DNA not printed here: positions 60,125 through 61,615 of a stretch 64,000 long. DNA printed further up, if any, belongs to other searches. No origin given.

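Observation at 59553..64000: Minimal NRPS-independent-style cassette: A-T didomain + OxyD-like P450 + PPTase + EamA exporter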

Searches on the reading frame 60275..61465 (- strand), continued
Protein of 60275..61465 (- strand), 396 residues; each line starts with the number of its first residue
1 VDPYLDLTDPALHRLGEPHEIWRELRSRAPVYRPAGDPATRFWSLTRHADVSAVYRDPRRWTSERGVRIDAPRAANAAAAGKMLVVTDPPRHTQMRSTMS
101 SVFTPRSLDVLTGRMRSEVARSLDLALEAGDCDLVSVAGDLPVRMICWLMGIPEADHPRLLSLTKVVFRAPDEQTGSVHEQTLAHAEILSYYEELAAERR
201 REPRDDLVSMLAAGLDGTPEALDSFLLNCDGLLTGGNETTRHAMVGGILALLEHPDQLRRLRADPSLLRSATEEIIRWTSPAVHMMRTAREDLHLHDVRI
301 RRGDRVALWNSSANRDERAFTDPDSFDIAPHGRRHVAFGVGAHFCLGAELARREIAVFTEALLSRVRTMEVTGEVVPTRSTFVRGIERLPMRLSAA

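Call 45: search_solved_structures(query=window:60275-61465:-, max_evalue=1e-66, show_alignments=4)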
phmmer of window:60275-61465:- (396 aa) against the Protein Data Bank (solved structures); distinct sequences matched with E-value up to 1e-66: 4.
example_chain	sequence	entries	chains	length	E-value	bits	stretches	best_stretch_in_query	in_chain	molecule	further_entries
8vxi_A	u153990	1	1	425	8.3e-92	311.5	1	5-395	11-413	CYP125MRCA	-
8vxg_A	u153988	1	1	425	8e-91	308.3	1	5-395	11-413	CYP125MRCA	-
4l0e_A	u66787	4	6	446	3.7e-90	306.1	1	5-394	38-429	P450 monooxygenase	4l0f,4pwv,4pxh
3mgx_A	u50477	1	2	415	5.7e-69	236.3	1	5-394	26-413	Putative P450 monooxygenase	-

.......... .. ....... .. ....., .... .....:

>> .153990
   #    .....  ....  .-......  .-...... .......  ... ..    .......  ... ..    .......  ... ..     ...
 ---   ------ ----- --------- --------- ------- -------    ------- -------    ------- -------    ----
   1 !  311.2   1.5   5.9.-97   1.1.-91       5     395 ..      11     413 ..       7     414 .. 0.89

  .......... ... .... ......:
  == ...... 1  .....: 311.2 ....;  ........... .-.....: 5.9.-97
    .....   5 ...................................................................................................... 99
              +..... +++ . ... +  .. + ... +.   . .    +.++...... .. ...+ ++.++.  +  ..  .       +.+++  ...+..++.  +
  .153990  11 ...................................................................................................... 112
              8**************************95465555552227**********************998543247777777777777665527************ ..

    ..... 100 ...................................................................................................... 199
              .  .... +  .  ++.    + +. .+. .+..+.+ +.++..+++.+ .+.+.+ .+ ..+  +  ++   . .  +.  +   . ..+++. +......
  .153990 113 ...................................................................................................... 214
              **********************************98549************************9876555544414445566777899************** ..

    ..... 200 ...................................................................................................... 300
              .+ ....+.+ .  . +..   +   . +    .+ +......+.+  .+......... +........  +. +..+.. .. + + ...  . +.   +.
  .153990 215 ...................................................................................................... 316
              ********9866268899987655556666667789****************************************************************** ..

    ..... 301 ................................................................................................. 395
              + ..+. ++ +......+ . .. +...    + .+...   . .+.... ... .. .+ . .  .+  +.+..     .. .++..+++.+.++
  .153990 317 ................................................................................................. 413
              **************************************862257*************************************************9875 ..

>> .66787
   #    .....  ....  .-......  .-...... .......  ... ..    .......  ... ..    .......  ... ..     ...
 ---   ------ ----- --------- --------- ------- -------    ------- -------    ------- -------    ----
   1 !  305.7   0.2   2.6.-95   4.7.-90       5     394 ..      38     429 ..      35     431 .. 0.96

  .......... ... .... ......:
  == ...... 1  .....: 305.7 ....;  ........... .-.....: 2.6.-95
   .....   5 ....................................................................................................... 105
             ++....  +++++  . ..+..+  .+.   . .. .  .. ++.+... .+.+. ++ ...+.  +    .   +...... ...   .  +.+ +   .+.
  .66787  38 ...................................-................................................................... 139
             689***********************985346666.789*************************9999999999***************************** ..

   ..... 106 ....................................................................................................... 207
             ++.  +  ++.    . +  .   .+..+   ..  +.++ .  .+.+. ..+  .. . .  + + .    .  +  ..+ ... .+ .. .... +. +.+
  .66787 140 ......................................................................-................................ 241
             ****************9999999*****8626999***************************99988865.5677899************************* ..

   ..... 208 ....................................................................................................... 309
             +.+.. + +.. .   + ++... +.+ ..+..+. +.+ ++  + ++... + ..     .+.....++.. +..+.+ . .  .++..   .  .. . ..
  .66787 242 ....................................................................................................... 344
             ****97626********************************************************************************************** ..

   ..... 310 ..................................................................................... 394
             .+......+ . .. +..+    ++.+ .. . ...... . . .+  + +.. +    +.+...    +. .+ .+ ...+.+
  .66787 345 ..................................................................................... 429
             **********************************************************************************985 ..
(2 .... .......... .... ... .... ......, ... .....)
